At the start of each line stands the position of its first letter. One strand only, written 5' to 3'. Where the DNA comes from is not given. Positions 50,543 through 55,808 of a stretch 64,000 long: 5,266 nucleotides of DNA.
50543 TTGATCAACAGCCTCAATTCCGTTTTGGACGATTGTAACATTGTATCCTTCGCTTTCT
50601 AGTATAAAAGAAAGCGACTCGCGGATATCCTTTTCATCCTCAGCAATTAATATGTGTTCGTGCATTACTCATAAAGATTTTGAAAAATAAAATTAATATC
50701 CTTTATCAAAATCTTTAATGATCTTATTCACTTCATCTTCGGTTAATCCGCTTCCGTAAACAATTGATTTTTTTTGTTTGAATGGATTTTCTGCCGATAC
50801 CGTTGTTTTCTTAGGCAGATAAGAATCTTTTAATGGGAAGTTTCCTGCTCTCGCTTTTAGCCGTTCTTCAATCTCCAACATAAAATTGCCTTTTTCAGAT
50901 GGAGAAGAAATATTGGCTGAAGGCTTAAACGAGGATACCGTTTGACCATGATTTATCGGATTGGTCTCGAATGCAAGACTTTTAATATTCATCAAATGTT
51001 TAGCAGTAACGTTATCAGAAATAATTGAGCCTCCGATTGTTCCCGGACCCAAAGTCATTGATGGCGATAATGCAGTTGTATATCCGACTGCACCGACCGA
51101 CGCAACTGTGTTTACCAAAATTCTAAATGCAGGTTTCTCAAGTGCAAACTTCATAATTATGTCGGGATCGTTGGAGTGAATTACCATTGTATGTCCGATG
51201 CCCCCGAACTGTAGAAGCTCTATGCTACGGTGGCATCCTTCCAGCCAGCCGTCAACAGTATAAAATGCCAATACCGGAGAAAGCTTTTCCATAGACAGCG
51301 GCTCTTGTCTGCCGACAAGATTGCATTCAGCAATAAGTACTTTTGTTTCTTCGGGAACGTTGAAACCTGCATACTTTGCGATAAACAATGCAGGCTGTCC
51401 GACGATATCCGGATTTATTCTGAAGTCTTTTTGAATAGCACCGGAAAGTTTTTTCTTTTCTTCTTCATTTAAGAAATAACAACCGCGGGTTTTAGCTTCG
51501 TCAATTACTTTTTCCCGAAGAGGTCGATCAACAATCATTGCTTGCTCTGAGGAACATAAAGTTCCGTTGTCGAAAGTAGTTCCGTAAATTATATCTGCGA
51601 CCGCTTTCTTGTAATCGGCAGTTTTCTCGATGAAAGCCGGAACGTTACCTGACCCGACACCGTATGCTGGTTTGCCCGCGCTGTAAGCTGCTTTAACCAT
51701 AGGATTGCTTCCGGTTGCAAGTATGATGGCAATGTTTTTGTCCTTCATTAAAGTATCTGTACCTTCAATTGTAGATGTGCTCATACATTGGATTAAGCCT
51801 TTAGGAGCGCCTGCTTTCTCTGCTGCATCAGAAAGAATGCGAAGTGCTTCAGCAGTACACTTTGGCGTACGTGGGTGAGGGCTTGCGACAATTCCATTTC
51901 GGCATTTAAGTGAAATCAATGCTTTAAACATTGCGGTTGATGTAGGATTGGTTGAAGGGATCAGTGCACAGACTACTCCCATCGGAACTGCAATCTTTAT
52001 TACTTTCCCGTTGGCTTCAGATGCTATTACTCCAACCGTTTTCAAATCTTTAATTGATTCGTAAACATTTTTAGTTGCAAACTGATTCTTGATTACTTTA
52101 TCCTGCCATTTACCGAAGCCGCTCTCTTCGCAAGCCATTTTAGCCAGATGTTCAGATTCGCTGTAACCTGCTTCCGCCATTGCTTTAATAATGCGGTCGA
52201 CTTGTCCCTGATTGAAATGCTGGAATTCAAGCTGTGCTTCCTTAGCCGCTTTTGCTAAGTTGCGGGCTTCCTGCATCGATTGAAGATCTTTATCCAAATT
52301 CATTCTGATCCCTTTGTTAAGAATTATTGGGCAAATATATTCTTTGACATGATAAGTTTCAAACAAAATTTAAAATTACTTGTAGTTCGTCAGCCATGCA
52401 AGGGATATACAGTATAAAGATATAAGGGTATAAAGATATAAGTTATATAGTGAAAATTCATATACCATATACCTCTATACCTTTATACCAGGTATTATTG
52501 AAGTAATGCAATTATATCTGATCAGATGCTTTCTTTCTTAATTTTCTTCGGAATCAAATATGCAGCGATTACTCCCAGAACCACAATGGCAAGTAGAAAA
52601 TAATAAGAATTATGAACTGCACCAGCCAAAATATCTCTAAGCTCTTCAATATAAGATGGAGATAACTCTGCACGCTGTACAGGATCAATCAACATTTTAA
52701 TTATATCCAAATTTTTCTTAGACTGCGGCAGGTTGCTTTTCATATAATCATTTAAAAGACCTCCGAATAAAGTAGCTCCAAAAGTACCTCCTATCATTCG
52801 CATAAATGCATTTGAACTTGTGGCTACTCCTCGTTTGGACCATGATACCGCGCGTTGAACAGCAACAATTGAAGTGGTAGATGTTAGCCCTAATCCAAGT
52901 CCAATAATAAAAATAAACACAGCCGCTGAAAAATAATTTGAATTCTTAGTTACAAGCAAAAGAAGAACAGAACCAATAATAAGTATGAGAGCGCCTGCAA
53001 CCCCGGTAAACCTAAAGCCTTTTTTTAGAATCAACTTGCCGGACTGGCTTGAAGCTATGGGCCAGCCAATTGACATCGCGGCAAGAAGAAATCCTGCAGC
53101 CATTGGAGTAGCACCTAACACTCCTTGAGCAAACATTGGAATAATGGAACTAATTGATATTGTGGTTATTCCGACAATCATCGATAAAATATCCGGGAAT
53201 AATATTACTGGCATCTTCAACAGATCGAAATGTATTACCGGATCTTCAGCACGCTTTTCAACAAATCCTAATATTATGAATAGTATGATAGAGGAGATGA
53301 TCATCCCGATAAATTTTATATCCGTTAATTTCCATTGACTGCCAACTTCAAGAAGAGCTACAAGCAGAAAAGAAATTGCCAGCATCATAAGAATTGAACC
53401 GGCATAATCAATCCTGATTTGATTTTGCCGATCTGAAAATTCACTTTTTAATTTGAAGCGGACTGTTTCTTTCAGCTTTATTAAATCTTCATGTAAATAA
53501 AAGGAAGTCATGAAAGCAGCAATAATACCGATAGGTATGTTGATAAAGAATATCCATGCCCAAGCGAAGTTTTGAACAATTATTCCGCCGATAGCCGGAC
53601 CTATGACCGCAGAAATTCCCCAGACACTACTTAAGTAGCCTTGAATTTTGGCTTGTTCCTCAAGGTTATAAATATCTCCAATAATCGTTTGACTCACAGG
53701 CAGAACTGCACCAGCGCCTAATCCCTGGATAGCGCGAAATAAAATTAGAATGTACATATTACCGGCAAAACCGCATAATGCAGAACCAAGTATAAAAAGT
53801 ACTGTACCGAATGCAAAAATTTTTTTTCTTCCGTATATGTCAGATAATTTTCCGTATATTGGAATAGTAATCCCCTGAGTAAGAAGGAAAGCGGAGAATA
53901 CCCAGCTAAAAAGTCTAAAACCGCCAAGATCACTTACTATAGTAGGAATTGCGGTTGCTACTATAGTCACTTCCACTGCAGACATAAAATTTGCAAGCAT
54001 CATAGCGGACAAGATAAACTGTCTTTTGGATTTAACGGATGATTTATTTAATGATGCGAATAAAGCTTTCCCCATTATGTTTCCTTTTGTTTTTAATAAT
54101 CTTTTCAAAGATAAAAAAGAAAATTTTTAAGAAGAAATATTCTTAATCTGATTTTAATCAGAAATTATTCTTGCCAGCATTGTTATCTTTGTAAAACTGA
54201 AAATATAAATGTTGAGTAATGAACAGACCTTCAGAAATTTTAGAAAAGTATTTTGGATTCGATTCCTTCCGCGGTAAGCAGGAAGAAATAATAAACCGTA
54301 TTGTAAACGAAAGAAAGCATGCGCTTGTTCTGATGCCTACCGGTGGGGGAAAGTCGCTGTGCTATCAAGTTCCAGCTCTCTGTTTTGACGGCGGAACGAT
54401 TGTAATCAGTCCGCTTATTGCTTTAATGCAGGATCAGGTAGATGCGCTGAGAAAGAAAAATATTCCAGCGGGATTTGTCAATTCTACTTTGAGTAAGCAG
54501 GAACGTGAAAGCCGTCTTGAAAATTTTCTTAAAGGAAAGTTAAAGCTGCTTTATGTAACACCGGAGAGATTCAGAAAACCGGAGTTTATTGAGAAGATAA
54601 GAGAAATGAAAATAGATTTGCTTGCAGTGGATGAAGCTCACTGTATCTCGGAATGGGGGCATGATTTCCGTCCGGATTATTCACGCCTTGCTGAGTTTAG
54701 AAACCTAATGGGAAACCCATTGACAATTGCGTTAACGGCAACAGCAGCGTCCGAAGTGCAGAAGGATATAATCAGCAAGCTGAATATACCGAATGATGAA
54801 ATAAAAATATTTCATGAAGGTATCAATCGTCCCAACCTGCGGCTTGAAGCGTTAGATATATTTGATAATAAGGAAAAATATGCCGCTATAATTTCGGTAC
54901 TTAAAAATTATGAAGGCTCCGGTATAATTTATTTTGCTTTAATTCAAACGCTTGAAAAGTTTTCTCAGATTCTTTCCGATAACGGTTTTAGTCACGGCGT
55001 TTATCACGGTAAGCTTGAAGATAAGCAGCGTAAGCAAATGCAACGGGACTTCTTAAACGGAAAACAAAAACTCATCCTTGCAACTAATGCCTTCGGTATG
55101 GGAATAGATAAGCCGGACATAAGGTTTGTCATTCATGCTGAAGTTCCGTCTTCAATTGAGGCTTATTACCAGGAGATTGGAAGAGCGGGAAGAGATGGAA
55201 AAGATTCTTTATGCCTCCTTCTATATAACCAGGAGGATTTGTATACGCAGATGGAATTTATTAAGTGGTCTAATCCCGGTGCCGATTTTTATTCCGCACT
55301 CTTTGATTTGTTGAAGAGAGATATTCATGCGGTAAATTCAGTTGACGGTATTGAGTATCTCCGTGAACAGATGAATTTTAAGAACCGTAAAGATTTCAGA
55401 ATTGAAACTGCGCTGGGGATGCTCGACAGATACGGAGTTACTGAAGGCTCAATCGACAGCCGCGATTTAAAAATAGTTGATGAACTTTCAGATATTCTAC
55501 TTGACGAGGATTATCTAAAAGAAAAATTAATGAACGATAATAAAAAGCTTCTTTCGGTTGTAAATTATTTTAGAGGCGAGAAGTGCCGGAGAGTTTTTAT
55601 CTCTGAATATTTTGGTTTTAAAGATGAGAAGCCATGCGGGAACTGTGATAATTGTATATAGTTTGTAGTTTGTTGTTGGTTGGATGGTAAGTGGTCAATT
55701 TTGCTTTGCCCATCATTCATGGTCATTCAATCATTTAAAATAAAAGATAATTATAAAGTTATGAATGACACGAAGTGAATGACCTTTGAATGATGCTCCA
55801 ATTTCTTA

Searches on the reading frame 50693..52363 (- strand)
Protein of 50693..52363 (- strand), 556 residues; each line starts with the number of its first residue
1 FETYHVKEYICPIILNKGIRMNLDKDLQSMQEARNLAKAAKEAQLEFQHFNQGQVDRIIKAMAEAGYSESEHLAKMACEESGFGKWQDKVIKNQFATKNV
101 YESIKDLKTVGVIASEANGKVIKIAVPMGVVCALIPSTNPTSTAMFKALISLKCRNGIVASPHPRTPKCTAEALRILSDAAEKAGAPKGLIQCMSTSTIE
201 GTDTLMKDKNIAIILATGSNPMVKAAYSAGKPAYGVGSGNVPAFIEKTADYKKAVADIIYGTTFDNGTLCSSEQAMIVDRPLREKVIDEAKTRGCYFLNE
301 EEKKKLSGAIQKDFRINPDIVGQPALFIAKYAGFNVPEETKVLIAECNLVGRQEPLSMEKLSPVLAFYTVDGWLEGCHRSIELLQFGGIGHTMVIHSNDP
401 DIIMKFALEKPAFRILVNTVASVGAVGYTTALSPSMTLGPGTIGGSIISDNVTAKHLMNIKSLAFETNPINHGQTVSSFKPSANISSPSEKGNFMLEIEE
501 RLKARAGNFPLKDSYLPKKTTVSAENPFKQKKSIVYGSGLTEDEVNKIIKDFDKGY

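Call 92: search_protein_families(library=pfam, proteins=[window:50693-52363:-], max_evalue=0.00001)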
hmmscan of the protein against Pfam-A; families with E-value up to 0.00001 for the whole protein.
window:50693-52363:- (556 aa): 1 family
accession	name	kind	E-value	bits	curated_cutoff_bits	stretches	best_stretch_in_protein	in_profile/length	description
PF00171.27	Aldedh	-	5.9e-27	94.8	23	1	31-292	29-291/461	Aldehyde dehydrogenase family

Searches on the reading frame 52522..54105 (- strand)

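Call 92: search_protein_families(library=pfam, proteins=[window:52522-54105:-], max_evalue=0.00001)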
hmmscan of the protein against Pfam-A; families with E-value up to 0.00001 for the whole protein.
window:52522-54105:- (527 aa): 2 families
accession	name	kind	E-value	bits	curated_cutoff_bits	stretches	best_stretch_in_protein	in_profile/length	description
PF07690.21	MFS_1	-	3.6e-54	184.4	33.4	1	35-444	1-347/347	Major Facilitator Superfamily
PF00083.30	Sugar_tr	-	4e-14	52.8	22.3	1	65-199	47-187/452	Sugar (and other) transporter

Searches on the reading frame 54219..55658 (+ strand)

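Call 92: search_protein_families(library=pfam, proteins=[window:54219-55658:+], max_evalue=0.00001)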
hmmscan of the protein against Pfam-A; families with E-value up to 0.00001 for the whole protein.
window:54219-55658:+ (480 aa): 4 families
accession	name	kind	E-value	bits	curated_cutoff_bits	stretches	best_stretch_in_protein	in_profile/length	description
PF00271.37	Helicase_C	-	4.3e-28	98.2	23.5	1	220-327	2-110/110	Helicase conserved C-terminal domain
PF00270.35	DEAD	-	1.9e-27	96.5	26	1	21-181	4-165/167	DEAD/DEAH box helicase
PF16124.10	RecQ_Zn_bind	-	3.8e-11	44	25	1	435-479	19-65/66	RecQ zinc-binding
PF04851.21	ResIII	-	9.5e-09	35.8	22.5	1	17-176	4-162/164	Type III restriction enzyme, res subunit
